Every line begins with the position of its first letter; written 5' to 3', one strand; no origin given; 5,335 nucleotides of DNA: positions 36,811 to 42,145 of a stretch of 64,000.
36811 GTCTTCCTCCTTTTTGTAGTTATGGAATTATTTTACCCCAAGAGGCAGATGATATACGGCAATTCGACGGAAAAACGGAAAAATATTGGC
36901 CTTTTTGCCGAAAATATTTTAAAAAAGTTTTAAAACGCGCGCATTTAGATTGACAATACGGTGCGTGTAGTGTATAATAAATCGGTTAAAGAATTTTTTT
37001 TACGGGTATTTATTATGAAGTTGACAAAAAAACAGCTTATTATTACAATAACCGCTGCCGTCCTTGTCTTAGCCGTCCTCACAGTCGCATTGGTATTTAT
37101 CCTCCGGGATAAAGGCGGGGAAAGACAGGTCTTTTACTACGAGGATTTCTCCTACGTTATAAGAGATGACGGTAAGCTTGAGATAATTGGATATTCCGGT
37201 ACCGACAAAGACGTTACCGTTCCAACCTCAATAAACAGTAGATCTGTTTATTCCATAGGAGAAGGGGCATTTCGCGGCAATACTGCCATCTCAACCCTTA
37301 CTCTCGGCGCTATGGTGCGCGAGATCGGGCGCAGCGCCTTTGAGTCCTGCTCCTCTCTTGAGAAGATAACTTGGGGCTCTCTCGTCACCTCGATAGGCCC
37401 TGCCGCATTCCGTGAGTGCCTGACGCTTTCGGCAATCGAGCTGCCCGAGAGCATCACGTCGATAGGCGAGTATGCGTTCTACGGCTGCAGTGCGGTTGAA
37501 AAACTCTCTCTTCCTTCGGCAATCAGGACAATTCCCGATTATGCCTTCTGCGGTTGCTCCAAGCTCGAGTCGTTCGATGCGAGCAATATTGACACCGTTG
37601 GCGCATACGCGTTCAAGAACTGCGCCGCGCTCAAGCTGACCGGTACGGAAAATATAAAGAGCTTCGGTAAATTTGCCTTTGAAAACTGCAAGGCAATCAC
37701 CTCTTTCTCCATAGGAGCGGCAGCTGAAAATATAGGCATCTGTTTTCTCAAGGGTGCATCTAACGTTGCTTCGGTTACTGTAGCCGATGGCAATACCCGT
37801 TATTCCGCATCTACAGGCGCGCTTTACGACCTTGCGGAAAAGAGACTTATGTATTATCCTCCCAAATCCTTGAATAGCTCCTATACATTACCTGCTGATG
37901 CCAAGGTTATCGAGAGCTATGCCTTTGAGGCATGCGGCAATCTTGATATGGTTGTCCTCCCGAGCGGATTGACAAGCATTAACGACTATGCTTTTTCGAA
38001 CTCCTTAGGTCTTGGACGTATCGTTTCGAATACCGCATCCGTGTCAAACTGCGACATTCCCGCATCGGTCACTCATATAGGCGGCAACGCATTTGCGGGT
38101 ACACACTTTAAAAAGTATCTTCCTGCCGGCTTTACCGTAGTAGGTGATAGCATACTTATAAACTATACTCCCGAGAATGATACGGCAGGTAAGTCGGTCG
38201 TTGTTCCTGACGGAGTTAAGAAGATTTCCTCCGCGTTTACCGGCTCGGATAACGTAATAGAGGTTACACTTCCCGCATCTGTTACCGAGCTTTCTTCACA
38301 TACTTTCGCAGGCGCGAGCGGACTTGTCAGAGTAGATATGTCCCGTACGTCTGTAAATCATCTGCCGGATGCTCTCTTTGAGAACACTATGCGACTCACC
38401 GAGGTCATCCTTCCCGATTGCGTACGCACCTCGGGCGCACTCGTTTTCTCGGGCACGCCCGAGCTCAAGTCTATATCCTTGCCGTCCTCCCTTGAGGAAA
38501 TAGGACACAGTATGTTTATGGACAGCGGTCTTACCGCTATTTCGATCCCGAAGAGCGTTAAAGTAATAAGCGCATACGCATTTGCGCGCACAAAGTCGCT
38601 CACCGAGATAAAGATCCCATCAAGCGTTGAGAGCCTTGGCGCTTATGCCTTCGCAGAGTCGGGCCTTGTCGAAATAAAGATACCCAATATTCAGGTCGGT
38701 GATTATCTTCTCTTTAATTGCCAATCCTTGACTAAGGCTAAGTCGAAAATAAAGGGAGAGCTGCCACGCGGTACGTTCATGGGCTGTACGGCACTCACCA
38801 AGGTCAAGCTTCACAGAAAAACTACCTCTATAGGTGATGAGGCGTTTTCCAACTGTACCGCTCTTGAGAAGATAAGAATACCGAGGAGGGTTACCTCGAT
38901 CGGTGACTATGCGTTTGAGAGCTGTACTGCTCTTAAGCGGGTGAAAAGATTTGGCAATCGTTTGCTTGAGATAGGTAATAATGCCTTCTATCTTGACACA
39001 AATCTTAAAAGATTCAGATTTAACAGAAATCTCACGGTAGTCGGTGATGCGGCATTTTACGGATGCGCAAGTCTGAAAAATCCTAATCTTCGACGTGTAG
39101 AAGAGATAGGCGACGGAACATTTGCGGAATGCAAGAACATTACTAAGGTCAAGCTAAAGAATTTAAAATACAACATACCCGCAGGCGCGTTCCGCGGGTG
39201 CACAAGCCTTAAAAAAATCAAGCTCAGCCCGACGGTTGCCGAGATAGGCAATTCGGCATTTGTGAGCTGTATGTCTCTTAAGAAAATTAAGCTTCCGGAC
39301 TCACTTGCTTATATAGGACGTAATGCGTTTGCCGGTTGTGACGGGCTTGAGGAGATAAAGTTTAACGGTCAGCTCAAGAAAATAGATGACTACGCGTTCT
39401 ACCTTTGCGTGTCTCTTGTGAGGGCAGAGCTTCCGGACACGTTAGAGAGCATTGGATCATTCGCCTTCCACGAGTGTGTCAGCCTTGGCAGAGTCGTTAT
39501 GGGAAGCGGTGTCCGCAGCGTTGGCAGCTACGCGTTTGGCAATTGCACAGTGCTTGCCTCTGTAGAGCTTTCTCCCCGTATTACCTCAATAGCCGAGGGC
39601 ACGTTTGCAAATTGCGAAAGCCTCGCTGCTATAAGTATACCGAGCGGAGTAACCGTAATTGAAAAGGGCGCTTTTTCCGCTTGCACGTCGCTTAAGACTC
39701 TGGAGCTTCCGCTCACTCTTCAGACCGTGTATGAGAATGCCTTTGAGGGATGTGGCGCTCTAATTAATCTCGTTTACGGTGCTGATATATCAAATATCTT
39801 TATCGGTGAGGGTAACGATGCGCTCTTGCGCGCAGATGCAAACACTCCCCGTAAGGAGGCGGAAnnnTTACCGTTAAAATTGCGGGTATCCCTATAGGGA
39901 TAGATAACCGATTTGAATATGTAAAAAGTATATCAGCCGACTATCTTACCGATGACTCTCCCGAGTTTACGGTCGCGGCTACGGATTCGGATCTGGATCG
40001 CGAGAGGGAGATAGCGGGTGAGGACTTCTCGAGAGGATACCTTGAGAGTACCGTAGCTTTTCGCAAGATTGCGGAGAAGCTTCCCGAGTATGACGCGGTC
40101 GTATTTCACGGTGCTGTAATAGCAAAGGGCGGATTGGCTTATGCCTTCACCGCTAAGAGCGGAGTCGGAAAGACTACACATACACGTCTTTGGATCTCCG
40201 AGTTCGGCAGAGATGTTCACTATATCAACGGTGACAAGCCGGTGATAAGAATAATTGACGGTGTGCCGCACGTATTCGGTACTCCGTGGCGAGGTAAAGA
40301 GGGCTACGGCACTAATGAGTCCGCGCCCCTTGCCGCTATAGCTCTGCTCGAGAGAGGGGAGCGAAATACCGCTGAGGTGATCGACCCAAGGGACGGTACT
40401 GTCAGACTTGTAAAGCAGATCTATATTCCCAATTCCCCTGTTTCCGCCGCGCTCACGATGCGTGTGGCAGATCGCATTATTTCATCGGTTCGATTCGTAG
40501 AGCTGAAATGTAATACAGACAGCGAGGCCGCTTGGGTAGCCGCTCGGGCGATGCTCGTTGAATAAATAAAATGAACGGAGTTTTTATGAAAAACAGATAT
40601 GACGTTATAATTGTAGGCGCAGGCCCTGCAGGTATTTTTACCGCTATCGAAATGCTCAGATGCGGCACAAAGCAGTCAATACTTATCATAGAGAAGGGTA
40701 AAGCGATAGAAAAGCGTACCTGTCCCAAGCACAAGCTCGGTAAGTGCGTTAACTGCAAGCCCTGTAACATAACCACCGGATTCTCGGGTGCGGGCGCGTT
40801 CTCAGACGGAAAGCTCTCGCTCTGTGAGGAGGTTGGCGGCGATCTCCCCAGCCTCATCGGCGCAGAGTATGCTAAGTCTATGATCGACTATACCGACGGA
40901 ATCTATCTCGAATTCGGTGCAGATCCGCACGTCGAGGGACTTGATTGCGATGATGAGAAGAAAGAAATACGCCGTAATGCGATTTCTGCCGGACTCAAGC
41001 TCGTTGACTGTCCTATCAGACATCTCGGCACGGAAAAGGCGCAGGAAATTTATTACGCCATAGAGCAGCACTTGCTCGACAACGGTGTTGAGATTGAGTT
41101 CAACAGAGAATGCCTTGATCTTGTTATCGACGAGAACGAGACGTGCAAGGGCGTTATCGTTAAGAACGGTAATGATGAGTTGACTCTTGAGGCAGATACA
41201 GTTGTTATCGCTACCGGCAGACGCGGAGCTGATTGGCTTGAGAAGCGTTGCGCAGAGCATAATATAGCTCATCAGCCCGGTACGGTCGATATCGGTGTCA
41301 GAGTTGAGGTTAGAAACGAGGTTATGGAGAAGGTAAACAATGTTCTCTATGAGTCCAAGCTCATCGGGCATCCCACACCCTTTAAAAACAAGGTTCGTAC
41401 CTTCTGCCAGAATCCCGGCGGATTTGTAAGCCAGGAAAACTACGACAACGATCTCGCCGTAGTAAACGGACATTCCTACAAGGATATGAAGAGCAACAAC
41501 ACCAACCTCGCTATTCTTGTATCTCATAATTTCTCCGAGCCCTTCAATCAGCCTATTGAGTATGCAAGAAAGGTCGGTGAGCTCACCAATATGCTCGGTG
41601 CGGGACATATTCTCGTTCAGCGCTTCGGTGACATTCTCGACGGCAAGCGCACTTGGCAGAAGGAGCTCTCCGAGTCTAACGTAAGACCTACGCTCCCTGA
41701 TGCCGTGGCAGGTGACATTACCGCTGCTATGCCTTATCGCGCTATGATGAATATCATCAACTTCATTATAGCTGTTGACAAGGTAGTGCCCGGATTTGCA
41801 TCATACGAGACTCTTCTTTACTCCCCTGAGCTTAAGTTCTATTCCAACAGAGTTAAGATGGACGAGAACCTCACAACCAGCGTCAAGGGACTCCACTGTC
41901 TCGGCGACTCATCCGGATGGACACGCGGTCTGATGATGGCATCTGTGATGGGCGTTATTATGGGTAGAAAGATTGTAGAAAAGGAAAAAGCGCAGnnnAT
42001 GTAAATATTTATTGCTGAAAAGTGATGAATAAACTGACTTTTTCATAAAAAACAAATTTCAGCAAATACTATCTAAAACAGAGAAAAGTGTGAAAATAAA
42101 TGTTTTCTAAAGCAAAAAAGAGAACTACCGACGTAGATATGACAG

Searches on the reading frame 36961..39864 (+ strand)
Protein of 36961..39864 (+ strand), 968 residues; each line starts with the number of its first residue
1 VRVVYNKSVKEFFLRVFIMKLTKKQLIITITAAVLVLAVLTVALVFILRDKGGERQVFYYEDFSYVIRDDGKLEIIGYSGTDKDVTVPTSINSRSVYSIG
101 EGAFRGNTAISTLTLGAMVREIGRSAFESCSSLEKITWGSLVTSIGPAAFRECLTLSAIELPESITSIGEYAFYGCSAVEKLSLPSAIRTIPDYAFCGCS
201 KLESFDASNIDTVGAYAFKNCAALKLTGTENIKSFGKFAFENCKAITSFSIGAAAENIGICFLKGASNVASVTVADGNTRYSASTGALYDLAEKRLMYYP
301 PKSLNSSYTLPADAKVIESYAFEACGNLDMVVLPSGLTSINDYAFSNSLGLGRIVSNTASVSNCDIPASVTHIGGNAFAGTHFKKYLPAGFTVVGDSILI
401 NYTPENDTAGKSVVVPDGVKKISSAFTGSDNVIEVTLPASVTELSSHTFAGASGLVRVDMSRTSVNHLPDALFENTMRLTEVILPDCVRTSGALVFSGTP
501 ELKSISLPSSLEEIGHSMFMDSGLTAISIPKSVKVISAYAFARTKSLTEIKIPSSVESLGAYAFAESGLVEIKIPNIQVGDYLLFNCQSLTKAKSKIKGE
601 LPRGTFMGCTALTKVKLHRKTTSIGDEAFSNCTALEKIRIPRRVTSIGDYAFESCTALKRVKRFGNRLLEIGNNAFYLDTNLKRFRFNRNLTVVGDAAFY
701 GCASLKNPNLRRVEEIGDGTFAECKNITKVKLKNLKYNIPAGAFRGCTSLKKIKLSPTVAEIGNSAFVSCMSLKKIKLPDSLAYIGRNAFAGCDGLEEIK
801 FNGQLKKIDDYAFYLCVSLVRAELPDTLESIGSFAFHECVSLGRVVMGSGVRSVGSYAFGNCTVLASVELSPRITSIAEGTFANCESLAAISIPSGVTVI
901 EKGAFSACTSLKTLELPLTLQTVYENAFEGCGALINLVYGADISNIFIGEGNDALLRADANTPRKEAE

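Call 7: search_protein_families(library=pfam, proteins=[window:36961-39864:+], max_evalue=0.001)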
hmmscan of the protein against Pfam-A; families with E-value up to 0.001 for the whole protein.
window:36961-39864:+ (968 aa): 3 families
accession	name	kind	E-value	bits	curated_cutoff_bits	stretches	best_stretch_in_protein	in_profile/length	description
PF13306.12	LRR_5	-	4e-187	612.2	27.7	9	715-842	2-126/127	BspA type Leucine rich repeat region (6 copies)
PF13855.12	LRR_8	-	4.4e-28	97.3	27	0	164-209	12-58/61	Leucine rich repeat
PF23952.1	LRR_EndoS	-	5.9e-09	36.6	27.9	0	150-209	55-115/116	Endo-beta-N-acetylglucosaminidase EndoS LRR domain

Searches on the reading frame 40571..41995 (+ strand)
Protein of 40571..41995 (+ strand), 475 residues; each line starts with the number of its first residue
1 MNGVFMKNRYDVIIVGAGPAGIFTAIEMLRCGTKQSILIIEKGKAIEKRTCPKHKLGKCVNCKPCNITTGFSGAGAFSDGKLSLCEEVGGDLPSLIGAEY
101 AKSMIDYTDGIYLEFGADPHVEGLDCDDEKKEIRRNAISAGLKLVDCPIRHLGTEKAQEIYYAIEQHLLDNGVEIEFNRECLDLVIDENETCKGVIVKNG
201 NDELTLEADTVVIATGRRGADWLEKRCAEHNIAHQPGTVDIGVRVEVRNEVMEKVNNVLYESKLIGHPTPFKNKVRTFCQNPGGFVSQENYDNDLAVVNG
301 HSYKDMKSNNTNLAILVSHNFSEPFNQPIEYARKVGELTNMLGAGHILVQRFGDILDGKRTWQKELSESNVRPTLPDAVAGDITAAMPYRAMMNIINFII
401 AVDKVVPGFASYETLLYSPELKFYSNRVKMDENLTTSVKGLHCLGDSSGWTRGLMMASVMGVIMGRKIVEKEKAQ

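Call 7: search_protein_families(library=pfam, proteins=[window:40571-41995:+], max_evalue=0.001)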
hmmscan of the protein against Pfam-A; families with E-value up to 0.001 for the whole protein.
window:40571-41995:+ (475 aa): 10 families
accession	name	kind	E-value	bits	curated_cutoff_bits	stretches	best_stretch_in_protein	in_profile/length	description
PF07992.20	Pyr_redox_2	-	4.7e-13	49.7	26.1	2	154-223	179-243/291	Pyridine nucleotide-disulphide oxidoreductase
PF21688.3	FAD-depend_C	-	6.3e-13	49.8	27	1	270-420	41-194/197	FAD-dependent protein, C-terminal domain-like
PF00890.30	FAD_binding_2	-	2.4e-11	43.9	20.4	1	157-236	141-225/414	FAD binding domain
PF03486.20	HI0933_like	-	1.5e-09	38.1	50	1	11-49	2-38/244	HI0933-like protein Rossmann domain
PF01134.28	GIDA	-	8.7e-08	32.1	22.1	0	11-66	1-41/391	Glucose inhibited division protein A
PF01266.30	DAO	-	2.1e-06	28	27.9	0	11-45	1-33/353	FAD dependent oxidoreductase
PF13738.12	Pyr_redox_3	-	4.4e-06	26.6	30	1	13-46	1-33/305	Pyridine nucleotide-disulphide oxidoreductase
PF12831.13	FAD_oxidored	-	5.8e-06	26.3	27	0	11-44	1-32/416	FAD dependent oxidoreductase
PF01494.25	FAD_binding_3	-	8.5e-06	25.7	22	0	10-42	2-32/349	FAD binding domain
PF13454.12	NAD_binding_9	-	0.00097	19.6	21.8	0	13-46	1-36/155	FAD-NAD(P)-binding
